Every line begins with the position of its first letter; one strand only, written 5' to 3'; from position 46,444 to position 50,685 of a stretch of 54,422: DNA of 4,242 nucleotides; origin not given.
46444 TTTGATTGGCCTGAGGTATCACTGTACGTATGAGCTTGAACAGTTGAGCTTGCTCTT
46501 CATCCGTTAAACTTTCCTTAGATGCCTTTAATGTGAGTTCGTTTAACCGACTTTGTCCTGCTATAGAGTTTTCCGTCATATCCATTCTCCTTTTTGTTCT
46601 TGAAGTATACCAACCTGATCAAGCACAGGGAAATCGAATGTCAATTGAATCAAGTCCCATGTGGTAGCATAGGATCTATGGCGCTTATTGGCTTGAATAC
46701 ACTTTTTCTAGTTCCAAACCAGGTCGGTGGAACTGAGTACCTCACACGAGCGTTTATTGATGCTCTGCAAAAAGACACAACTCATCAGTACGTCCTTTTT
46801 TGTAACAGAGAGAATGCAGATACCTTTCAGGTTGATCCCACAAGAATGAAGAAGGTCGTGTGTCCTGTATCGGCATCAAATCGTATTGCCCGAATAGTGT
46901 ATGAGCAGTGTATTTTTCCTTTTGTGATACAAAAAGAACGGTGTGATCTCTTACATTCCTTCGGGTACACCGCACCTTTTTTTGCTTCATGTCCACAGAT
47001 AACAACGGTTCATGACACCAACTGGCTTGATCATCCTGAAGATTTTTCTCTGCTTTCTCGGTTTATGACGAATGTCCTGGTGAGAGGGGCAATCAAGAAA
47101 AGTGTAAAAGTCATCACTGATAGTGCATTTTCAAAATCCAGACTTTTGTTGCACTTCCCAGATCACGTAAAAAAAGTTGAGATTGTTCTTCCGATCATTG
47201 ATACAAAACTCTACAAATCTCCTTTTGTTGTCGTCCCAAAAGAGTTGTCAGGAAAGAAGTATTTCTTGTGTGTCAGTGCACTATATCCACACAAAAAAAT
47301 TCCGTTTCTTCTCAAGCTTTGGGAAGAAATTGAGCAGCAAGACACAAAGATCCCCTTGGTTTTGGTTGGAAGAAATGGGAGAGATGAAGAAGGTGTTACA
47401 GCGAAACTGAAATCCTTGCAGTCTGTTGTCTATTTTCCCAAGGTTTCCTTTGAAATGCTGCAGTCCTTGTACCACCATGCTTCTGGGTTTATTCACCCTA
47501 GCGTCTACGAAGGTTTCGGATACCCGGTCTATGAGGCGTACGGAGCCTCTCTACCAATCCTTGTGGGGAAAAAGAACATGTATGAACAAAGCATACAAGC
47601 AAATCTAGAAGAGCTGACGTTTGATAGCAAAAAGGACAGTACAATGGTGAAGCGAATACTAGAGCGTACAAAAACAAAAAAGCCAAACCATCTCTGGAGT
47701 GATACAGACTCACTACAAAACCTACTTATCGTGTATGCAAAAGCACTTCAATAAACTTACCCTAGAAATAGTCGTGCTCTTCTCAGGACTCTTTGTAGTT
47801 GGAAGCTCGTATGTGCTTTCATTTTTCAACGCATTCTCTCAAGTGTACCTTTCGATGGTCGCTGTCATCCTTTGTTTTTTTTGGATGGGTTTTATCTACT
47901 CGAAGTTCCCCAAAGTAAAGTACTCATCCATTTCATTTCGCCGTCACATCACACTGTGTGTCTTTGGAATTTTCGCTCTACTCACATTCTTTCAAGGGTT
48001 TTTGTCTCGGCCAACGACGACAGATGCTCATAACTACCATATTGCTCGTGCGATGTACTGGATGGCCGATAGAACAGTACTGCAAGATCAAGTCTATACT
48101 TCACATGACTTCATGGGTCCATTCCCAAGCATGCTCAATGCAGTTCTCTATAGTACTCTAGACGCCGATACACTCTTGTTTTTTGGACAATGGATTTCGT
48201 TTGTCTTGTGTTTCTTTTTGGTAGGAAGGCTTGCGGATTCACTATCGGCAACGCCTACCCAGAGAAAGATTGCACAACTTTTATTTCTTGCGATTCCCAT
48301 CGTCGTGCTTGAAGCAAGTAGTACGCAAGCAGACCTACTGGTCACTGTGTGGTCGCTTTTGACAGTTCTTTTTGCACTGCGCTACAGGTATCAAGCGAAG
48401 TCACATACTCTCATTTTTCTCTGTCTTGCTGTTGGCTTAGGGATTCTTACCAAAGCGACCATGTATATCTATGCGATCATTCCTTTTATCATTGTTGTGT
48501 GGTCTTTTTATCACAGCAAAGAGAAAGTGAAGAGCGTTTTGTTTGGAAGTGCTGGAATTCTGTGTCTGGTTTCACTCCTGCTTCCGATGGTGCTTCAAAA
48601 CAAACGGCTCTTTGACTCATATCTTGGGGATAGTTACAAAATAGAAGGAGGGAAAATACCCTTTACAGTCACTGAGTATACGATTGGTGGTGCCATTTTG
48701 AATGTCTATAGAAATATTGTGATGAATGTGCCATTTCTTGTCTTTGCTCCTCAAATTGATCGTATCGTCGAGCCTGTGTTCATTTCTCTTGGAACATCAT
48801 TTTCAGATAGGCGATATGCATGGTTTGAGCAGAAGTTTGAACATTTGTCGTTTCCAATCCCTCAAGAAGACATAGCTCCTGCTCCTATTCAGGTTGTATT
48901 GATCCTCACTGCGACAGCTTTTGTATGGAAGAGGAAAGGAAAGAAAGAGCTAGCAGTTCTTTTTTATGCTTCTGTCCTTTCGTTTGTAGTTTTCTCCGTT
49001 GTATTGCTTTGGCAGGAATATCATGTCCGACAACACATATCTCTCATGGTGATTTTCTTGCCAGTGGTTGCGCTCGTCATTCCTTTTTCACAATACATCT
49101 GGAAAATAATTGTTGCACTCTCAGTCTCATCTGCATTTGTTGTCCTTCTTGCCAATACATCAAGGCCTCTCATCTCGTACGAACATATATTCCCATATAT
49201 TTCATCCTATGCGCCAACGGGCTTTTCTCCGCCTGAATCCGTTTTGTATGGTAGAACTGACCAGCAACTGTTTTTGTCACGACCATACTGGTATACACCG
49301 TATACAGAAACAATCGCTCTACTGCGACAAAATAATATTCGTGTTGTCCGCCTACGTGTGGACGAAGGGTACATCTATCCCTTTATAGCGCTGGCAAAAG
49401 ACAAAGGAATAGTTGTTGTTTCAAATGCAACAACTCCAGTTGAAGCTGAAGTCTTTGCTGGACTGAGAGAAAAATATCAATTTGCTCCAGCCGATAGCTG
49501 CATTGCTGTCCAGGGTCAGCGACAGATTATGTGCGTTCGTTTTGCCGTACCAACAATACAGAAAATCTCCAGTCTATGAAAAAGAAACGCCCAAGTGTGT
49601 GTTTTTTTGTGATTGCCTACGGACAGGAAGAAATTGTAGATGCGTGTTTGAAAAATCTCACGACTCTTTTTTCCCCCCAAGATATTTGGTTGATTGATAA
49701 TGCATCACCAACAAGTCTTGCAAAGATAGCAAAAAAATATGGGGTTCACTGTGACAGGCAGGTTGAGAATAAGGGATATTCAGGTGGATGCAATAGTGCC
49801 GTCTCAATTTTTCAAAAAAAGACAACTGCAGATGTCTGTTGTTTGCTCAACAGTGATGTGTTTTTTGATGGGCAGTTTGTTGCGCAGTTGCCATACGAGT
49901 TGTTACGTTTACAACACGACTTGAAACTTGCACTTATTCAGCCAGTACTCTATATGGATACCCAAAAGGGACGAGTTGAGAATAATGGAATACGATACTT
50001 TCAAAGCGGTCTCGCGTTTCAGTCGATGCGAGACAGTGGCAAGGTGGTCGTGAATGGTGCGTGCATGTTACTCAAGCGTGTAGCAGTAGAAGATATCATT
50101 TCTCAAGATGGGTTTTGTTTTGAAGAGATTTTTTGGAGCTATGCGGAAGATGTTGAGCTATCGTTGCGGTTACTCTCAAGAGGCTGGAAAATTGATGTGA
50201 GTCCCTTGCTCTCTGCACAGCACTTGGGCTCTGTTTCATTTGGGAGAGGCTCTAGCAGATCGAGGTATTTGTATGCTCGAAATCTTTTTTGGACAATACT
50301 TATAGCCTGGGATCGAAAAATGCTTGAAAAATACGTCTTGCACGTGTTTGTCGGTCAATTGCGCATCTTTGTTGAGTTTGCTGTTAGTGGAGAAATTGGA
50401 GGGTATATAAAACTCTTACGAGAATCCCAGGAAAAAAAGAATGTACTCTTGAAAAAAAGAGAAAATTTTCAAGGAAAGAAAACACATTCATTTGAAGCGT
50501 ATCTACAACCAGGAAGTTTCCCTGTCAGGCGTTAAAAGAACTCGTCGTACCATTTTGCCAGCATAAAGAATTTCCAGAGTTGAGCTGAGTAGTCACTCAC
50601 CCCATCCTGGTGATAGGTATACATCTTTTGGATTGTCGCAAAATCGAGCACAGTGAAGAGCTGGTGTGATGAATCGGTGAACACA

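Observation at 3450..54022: Exceptionally GT-C-rich glycosylation island lacking the canonical O-antigen/capsule machinery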

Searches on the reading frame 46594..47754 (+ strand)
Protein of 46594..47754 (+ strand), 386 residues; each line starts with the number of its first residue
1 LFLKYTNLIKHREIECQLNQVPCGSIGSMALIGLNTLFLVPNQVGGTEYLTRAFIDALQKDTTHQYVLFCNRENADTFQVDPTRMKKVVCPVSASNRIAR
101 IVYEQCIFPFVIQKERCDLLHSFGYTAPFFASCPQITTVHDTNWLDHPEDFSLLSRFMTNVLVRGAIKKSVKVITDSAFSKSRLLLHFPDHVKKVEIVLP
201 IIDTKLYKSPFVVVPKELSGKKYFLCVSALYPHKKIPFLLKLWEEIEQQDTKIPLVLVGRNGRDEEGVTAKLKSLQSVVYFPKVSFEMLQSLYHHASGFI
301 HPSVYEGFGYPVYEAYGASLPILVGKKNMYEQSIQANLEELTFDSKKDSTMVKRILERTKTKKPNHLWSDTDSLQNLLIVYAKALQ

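Call 9: search_protein_families(library=pfam, proteins=[window:46594-47754:+], max_evalue=0.01)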
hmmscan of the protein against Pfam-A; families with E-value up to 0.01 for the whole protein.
window:46594-47754:+ (386 aa): 5 families
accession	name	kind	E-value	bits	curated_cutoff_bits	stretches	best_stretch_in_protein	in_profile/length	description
PF00534.26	Glycos_transf_1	-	6.7e-18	65.2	26.4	1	219-361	13-158/172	Glycosyl transferases group 1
PF13692.12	Glyco_trans_1_4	-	2.6e-14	54.1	27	1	222-355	2-136/142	Glycosyl transferases group 1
PF13439.12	Glyco_transf_4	-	5.7e-10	39.9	28.5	1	44-205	1-169/170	Glycosyltransferase Family 4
PF20706.3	GT4-conflict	-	3.8e-05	23.3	26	1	250-328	230-314/385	Family 4 Glycosyltransferase in conflict systems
PF13579.12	Glyco_trans_4_4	-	0.00066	20.5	29.7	1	45-189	1-147/158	Glycosyl transferase 4-like domain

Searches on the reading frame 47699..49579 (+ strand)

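Call 9: search_protein_families(library=pfam, proteins=[window:47699-49579:+], max_evalue=0.01)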
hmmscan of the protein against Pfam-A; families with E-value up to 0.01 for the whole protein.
window:47699-49579:+ (626 aa): 1 family
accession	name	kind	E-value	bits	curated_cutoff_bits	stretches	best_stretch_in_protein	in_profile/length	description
PF13231.12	PMT_2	-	0.00026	21.7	26.1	1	160-294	24-154/160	Dolichyl-phosphate-mannose-protein mannosyltransferase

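Call 20: search_protein_families(library=ncbifam, proteins=[window:47699-49579:+], max_evalue=0.1)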
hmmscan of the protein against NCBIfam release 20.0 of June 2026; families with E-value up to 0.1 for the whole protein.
window:47699-49579:+ (626 aa): 1 family
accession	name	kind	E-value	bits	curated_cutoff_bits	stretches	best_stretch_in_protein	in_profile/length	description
NF047510.1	LIC_10190_fam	subfamily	4e-06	25.8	100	1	166-294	176-298/424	LIC_10190 family membrane protein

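Call 81: search_protein_families(library=pfam, proteins=[window:47699-49579:+], max_evalue=1)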
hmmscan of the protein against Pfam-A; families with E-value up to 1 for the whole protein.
window:47699-49579:+ (626 aa): 1 family
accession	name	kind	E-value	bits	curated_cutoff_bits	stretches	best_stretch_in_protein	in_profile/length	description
PF13231.12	PMT_2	-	0.00026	21.7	26.1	1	160-294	24-154/160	Dolichyl-phosphate-mannose-protein mannosyltransferase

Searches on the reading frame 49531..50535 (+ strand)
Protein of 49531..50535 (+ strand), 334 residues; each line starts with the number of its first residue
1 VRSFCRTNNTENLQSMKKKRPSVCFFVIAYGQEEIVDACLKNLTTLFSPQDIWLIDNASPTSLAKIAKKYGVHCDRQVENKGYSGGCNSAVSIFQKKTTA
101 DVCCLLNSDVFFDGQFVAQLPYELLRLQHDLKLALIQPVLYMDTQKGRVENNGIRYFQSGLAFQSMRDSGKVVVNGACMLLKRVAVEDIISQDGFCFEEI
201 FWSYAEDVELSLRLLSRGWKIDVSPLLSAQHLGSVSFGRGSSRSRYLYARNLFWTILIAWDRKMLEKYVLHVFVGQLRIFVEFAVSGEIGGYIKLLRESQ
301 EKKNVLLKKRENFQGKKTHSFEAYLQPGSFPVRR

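Call 9: search_protein_families(library=pfam, proteins=[window:49531-50535:+], max_evalue=0.01)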
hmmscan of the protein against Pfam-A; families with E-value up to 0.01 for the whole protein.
window:49531-50535:+ (334 aa): 4 families
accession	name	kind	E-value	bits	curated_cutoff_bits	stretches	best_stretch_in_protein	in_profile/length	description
PF00535.33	Glycos_transf_2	-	4.2e-11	43.5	23.3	1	25-189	2-167/168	Glycosyl transferase family 2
PF13632.12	Glyco_trans_2_3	-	5.7e-08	33.2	27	1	106-267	5-162/198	Glycosyl transferase family group 2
PF13641.12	Glyco_tranf_2_3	-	3.9e-07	30.7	27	1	21-228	1-208/230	Glycosyltransferase like family 2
PF13506.12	Glyco_transf_21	-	5.1e-05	23.3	21.7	1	97-235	28-158/174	Glycosyl transferase family 21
